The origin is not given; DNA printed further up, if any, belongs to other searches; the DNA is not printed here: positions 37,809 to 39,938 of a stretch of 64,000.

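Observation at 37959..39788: Novel fusion of a ketopantoate-reductase-like (ApbA/PanE) oxidoreductase to a BcrAD/HgdC-type activase ATPase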

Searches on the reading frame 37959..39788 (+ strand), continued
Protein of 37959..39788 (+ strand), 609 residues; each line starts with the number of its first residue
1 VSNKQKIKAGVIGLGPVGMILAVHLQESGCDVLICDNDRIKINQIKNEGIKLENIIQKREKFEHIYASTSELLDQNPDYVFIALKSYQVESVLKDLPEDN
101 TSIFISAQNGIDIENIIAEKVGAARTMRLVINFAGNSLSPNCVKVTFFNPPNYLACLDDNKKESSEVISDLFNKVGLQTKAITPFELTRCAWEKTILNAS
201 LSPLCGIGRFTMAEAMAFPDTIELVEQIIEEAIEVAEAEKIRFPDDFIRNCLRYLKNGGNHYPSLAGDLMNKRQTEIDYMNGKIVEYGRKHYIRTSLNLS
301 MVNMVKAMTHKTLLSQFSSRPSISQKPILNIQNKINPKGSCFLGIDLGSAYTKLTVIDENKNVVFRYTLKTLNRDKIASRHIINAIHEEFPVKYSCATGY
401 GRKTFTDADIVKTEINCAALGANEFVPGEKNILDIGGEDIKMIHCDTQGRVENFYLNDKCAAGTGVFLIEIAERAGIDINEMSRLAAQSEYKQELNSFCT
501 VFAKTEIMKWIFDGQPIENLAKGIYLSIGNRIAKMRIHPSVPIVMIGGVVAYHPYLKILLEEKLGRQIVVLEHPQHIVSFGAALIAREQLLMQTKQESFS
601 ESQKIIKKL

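Call 57: find_encoding_contigs(protein=P0123, flank=10000, max_places=2)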
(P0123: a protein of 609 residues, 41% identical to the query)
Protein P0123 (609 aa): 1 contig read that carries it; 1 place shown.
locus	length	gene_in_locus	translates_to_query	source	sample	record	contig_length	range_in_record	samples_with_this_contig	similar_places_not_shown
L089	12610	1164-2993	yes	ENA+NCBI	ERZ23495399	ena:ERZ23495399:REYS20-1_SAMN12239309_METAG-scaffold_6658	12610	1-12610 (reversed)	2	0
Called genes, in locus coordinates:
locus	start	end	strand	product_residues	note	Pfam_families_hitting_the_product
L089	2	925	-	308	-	?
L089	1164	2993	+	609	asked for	PF02558:ApbA, PF08546:ApbA_C, PF01869:BcrAD_BadFG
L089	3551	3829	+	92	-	-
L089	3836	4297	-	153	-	PF01592:NifU_N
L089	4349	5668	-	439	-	PF00266:Aminotran_5, PF00155:Aminotran_1_2, PF01212:Beta_elim_lyase, PF01053:Cys_Met_Meta_PP (weak)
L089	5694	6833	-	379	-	PF07690:MFS_1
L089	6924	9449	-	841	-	PF02861:Clp_N, PF13191:AAA_16 (weak), PF00004:AAA, PF17871:AAA_lid_9, PF02151:UVR, PF07724:AAA_2, PF07728:AAA_5, PF10431:ClpB_D2-small, +9 more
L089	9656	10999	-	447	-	PF00344:SecY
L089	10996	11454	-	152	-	PF00828:Ribosomal_L27A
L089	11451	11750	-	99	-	PF00327:Ribosomal_L30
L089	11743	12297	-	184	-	PF00333:Ribosomal_S5, PF03719:Ribosomal_S5_C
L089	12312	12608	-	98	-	?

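Call 67: fold_search(model_id=the predicted structure, library=pdb)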
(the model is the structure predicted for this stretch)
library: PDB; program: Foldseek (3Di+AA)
matches with E <= 10: 1872; with E <= 0.001: 790
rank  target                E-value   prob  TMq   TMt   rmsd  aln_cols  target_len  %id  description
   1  9gai_D                9.6e-21  1.00  0.37  0.81   3.3       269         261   33  3-methylbenzoyl-CoA reductase from Thauera chlorobenzoica (MbdONPQ) (released 2026-02-18)
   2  4eht_A                1.5e-20  1.00  0.38  0.82   3.0       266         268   28  Activator of the 2-Hydroxyisocaproyl-CoA dehydratase from Clostridium difficile with bound ADP (released 2012-08-08)
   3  4ehu_B                4.7e-20  1.00  0.37  0.82   3.1       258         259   29  Activator of the 2-Hydroxyisocaproyl-CoA Dehydratase from Clostridium difficile with bound ADPNP (released 2012-08-08)
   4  4eht_B                4.7e-20  1.00  0.38  0.83   3.1       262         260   30  Activator of the 2-Hydroxyisocaproyl-CoA dehydratase from Clostridium difficile with bound ADP (released 2012-08-08)
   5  1hux_A                2.3e-19  1.00  0.37  0.84   2.8       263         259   30  CRYSTAL STRUCTURE OF THE ACIDAMINOCOCCUS FERMENTANS (R)-2-HYDROXYGLUTARYL-COA DEHYDRATASE COMPONENT A (released 2001-03-21)
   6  9gba_D                2.5e-19  1.00  0.38  0.86   2.9       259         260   32  3-methylbenzoyl-CoA reductase from Thauera chlorobenzoica (MbdONPQ) + AMPPNP (released 2026-02-18)
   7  9gai_C                8.4e-19  1.00  0.39  0.85   2.7       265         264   27  3-methylbenzoyl-CoA reductase from Thauera chlorobenzoica (MbdONPQ) (released 2026-02-18)
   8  9gai_O                1.1e-18  1.00  0.39  0.85   2.8       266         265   27  3-methylbenzoyl-CoA reductase from Thauera chlorobenzoica (MbdONPQ) (released 2026-02-18)
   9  7yyl_E                2.9e-17  1.00  0.37  0.88   2.7       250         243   35  nucleotide-free DCCP:DCCP-R complex (released 2022-12-28)
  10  5x20_E                1.1e-16  1.00  0.39  0.72   9.6       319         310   25  The ternary structure of D-mandelate dehydrogenase with NADH and anilino(oxo)acetate (released 2017-04-05)
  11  5x20_B                1.4e-16  1.00  0.38  0.70   9.5       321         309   26  The ternary structure of D-mandelate dehydrogenase with NADH and anilino(oxo)acetate (released 2017-04-05)
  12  3wfi_A                1.4e-16  1.00  0.32  0.55  10.4       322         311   25  The crystal structure of D-mandelate dehydrogenase (released 2014-07-23)
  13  2ew2_A                8.6e-16  1.00  0.32  0.55  11.2       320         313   25  Crystal Structure of the Putative 2-Dehydropantoate 2-Reductase from Enterococcus faecalis (released 2005-12-13)
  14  3wfj_B                9.6e-16  1.00  0.35  0.68  10.0       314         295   24  The complex structure of D-mandelate dehydrogenase with NADH (released 2014-07-23)
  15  3wfi_B                1.0e-15  1.00  0.30  0.52  10.8       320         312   25  The crystal structure of D-mandelate dehydrogenase (released 2014-07-23)
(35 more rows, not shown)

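Call 72: search_protein_families(library=pfam, proteins=[P0143, P0137, P0123, P0122, P0304, P0161, P0139], max_evalue=0.0001)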
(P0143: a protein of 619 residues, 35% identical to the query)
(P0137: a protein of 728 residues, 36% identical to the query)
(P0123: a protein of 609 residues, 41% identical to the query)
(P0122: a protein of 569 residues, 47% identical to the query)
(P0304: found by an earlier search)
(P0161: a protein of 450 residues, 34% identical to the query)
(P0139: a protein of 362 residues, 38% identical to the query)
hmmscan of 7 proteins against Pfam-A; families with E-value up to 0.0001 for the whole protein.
P0143 (619 aa): 6 families
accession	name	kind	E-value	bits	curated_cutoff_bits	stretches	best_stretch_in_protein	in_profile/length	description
PF00378.25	ECH_1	-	1.2e-68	231.6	27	1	372-618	2-250/251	Enoyl-CoA hydratase/isomerase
PF08546.17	ApbA_C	-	8.9e-31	107.3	22.7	1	187-309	1-124/125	Ketopantoate reductase PanE/ApbA C terminal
PF16113.10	ECH_2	-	1.7e-30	107.1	27.2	1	377-549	2-180/335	Enoyl-CoA hydratase/isomerase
PF02558.23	ApbA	-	1.7e-23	83.3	22.2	1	8-150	1-139/150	Ketopantoate reductase PanE/ApbA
PF03721.20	UDPG_MGDP_dh_N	-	2.8e-06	27.5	27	1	7-100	2-100/187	UDP-glucose/GDP-mannose dehydrogenase family, NAD binding domain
PF01210.29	NAD_Gly3P_dh_N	-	5.2e-06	26.9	23.1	1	7-117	1-109/158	NAD-dependent glycerol-3-phosphate dehydrogenase N-terminus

P0137 (728 aa): 7 families
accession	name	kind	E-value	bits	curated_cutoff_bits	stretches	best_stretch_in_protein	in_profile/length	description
PF06050.19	HGD-D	-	2.5e-64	218.5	28.4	1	361-724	3-342/342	2-hydroxyglutaryl-CoA dehydratase, D-component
PF08546.17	ApbA_C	-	5.6e-26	91.8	22.7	1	185-307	1-124/125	Ketopantoate reductase PanE/ApbA C terminal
PF02558.23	ApbA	-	2.1e-22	79.8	22.2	1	9-158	2-148/150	Ketopantoate reductase PanE/ApbA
PF03721.20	UDPG_MGDP_dh_N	-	6.9e-08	32.7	27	1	7-53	2-48/187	UDP-glucose/GDP-mannose dehydrogenase family, NAD binding domain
PF01210.29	NAD_Gly3P_dh_N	-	2.4e-05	24.8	23.1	1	9-115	3-109/158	NAD-dependent glycerol-3-phosphate dehydrogenase N-terminus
PF03446.21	NAD_binding_2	-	2.8e-05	24.6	21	1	9-85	3-65/161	NAD binding domain of 6-phosphogluconate dehydrogenase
PF02737.24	3HCDH_N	-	6.4e-05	23.4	22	1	8-94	2-89/180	3-hydroxyacyl-CoA dehydrogenase, NAD binding domain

P0123 (609 aa): 5 families
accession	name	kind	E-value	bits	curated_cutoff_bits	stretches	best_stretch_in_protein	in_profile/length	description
PF01869.26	BcrAD_BadFG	-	9.4e-32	111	31.5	1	345-589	1-271/271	BadF/BadG/BcrA/BcrD ATPase family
PF08546.17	ApbA_C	-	1.9e-28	99.7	22.7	1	199-321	1-124/125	Ketopantoate reductase PanE/ApbA C terminal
PF02558.23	ApbA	-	5.2e-18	65.5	22.2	1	17-157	1-137/150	Ketopantoate reductase PanE/ApbA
PF03807.23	F420_oxidored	-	3.4e-05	24.8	21.6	1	16-108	1-80/94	NADP oxidoreductase coenzyme F420-dependent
PF02826.25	2-Hacid_dh_C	-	6e-05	22.9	25.1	0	7-59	29-81/178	D-isomer specific 2-hydroxyacid dehydrogenase, NAD binding domain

P0122 (569 aa): 7 families
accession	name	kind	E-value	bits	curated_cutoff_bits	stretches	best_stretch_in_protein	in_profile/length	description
PF01869.26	BcrAD_BadFG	-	1.4e-33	117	31.5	1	322-564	1-271/271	BadF/BadG/BcrA/BcrD ATPase family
PF08546.17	ApbA_C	-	7.3e-32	110.8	22.7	1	191-312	2-124/125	Ketopantoate reductase PanE/ApbA C terminal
PF02558.23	ApbA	-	2.6e-18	66.5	22.2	1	11-151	1-139/150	Ketopantoate reductase PanE/ApbA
PF03721.20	UDPG_MGDP_dh_N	-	4e-08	33.5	27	1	10-89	2-87/187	UDP-glucose/GDP-mannose dehydrogenase family, NAD binding domain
PF03807.23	F420_oxidored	-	3.1e-06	28.1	21.6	1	10-110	1-91/94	NADP oxidoreductase coenzyme F420-dependent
PF01210.29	NAD_Gly3P_dh_N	-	2.7e-05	24.6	23.1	1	10-123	1-107/158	NAD-dependent glycerol-3-phosphate dehydrogenase N-terminus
PF03446.21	NAD_binding_2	-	8.8e-05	23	21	0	10-73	1-65/161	NAD binding domain of 6-phosphogluconate dehydrogenase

P0304 (630 aa): 3 families
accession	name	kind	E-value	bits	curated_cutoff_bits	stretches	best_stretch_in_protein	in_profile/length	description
PF01869.26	BcrAD_BadFG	-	1.1e-31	110.8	31.5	1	359-602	1-271/271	BadF/BadG/BcrA/BcrD ATPase family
PF08546.17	ApbA_C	-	3.9e-28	98.7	22.7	1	199-320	2-124/125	Ketopantoate reductase PanE/ApbA C terminal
PF02558.23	ApbA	-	5.8e-13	49.2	22.2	1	12-155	1-135/150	Ketopantoate reductase PanE/ApbA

P0161 (450 aa): 8 families
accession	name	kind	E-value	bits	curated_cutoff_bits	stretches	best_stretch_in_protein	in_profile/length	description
PF08546.17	ApbA_C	-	2.1e-31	109.3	22.7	1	215-337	2-125/125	Ketopantoate reductase PanE/ApbA C terminal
PF02558.23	ApbA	-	2.4e-27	95.8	22.2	1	37-181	1-142/150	Ketopantoate reductase PanE/ApbA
PF01210.29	NAD_Gly3P_dh_N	-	5.6e-08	33.3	23.1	1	36-144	1-109/158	NAD-dependent glycerol-3-phosphate dehydrogenase N-terminus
PF03721.20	UDPG_MGDP_dh_N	-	1.2e-07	32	27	1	36-130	2-113/187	UDP-glucose/GDP-mannose dehydrogenase family, NAD binding domain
PF03807.23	F420_oxidored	-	1.9e-06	28.8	21.6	1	36-137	1-91/94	NADP oxidoreductase coenzyme F420-dependent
PF03446.21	NAD_binding_2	-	1.8e-05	25.3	21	1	36-137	1-92/161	NAD binding domain of 6-phosphogluconate dehydrogenase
PF07992.20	Pyr_redox_2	-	3.1e-05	24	26.1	1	29-75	138-195/291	Pyridine nucleotide-disulphide oxidoreductase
PF00107.32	ADH_zinc_N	-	7.4e-05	23.2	31.8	0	44-126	1-81/129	Zinc-binding dehydrogenase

P0139 (362 aa): 6 families
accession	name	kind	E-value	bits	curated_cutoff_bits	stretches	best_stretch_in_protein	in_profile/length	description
PF08546.17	ApbA_C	-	4.5e-31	108.2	22.7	1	187-308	1-123/125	Ketopantoate reductase PanE/ApbA C terminal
PF02558.23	ApbA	-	7e-29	100.8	22.2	1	8-158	1-146/150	Ketopantoate reductase PanE/ApbA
PF03721.20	UDPG_MGDP_dh_N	-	2.1e-07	31.2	27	1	7-51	2-46/187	UDP-glucose/GDP-mannose dehydrogenase family, NAD binding domain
PF01210.29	NAD_Gly3P_dh_N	-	1.2e-06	29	23.1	1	7-117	1-109/158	NAD-dependent glycerol-3-phosphate dehydrogenase N-terminus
PF01494.25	FAD_binding_3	-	6.1e-06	26.1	22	1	6-58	2-54/349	FAD binding domain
PF02737.24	3HCDH_N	-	1.2e-05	25.7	22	1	7-122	1-125/180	3-hydroxyacyl-CoA dehydrogenase, NAD binding domain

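Call 73: find_encoding_contigs(protein=P0137, flank=10000, max_places=2)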
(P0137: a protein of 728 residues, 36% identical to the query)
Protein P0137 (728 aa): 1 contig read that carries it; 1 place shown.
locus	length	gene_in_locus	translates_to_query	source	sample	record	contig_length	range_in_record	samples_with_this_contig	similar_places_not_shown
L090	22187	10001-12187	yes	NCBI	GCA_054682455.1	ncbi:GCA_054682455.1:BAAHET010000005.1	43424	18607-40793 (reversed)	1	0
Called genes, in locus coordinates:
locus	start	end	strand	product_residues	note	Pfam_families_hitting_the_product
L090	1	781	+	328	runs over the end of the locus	PF00933:Glyco_hydro_3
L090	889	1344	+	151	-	PF02082:Rrf2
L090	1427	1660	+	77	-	PF09834:DUF2061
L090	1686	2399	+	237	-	PF01507:PAPS_reduct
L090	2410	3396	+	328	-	PF00291:PALP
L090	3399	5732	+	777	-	PF03460:NIR_SIR_ferr, PF01077:NIR_SIR, PF03460:NIR_SIR_ferr, PF01206:TusA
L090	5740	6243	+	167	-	PF13241:NAD_binding_7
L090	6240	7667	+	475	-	PF00590:TP_methylase, PF02602:HEM4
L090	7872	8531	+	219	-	PF07238:PilZ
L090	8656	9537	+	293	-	PF17827:PrmC_N, PF05971:Methyltransf_10 (weak), PF05175:MTS, PF06325:PrmA (weak), PF08241:Methyltransf_11, PF08242:Methyltransf_12, PF13649:Methyltransf_25, PF13847:Methyltransf_31, +1 more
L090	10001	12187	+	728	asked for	PF01210:NAD_Gly3P_dh_N (faint), PF02558:ApbA, PF03721:UDPG_MGDP_dh_N, PF08546:ApbA_C, PF06050:HGD-D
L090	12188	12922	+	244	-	PF01869:BcrAD_BadFG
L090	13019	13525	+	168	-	PF00111:Fer2, PF01799:Fer2_2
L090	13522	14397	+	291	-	PF00941:FAD_binding_5, PF03450:CO_deh_flav_C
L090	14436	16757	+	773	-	PF01315:Ald_Xan_dh_C, PF02738:MoCoBD_1, PF20256:MoCoBD_2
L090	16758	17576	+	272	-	PF02625:XdhC_CoxI, PF13478:XdhC_C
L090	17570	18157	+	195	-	PF01128:IspD, PF12804:NTP_transf_3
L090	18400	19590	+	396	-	PF00162:PGK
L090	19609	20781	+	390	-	PF07884:VKOR, PF13462:Thioredoxin_4, PF01323:DSBA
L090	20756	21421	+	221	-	PF00075:RNase_H, PF13456:RVT_3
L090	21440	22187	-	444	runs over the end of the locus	PF01656:CbiA (faint), PF02881:SRP54_N, PF06414:Zeta_toxin (weak), PF00448:SRP54, PF02978:SRP_SPB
